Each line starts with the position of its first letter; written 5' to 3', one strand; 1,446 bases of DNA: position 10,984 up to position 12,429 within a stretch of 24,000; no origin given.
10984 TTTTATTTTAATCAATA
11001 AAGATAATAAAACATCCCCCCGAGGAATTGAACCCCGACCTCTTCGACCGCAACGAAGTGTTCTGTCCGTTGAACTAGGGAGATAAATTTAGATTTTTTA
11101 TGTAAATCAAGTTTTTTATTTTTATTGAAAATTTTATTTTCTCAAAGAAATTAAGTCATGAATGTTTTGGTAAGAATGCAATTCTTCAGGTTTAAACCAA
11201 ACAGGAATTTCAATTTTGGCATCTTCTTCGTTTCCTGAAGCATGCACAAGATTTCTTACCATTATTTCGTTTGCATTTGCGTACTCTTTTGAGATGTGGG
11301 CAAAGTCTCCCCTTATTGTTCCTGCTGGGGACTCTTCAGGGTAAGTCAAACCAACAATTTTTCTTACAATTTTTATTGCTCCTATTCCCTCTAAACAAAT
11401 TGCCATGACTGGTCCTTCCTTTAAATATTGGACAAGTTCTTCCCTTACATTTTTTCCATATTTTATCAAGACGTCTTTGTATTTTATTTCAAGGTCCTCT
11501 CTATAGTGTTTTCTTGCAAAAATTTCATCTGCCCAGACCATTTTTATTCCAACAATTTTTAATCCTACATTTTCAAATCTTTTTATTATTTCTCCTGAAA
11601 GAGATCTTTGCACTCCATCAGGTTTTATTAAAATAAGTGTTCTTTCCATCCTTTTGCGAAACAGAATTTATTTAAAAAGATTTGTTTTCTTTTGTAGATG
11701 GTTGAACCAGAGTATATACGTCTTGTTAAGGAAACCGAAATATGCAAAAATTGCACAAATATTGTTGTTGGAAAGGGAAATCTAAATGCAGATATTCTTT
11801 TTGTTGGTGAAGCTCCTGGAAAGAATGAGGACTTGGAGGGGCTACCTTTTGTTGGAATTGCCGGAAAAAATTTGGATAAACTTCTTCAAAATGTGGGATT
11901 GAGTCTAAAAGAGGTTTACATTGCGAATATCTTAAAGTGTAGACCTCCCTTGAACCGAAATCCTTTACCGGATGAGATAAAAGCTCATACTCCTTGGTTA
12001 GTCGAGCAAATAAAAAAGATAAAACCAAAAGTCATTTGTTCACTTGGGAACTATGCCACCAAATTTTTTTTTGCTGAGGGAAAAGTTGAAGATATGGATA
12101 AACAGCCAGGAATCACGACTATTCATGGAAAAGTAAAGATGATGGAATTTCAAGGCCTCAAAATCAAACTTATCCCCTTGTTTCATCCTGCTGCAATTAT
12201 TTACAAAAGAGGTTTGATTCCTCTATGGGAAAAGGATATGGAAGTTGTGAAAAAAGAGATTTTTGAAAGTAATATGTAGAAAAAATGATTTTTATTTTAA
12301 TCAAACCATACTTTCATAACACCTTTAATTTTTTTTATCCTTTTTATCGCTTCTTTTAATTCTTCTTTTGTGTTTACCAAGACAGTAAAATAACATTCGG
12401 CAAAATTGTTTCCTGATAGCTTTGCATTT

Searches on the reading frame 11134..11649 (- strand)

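Call 3: search_protein_families(library=pfam, proteins=[window:11134-11649:-], max_evalue=0.01)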
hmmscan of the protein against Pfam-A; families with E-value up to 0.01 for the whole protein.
window:11134-11649:- (171 aa): 1 family
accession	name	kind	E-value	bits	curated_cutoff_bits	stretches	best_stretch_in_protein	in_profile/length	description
PF00334.24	NDK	-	2.3e-37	128.3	27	1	2-156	1-134/135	Nucleoside diphosphate kinase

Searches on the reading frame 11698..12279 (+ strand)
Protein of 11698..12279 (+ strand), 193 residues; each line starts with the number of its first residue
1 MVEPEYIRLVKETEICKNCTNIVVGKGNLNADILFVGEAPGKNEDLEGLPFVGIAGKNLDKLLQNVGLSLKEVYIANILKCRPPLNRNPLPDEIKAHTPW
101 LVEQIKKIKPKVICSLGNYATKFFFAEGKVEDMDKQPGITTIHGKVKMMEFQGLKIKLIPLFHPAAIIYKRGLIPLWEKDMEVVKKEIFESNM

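Call 3: search_protein_families(library=pfam, proteins=[window:11698-12279:+], max_evalue=0.01)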
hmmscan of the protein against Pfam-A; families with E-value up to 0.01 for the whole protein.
window:11698-12279:+ (193 aa): 1 family
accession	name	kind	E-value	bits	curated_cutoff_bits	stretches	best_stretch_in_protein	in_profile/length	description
PF03167.25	UDG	-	1.4e-33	116.4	24.3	1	25-173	2-127/141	Uracil DNA glycosylase superfamily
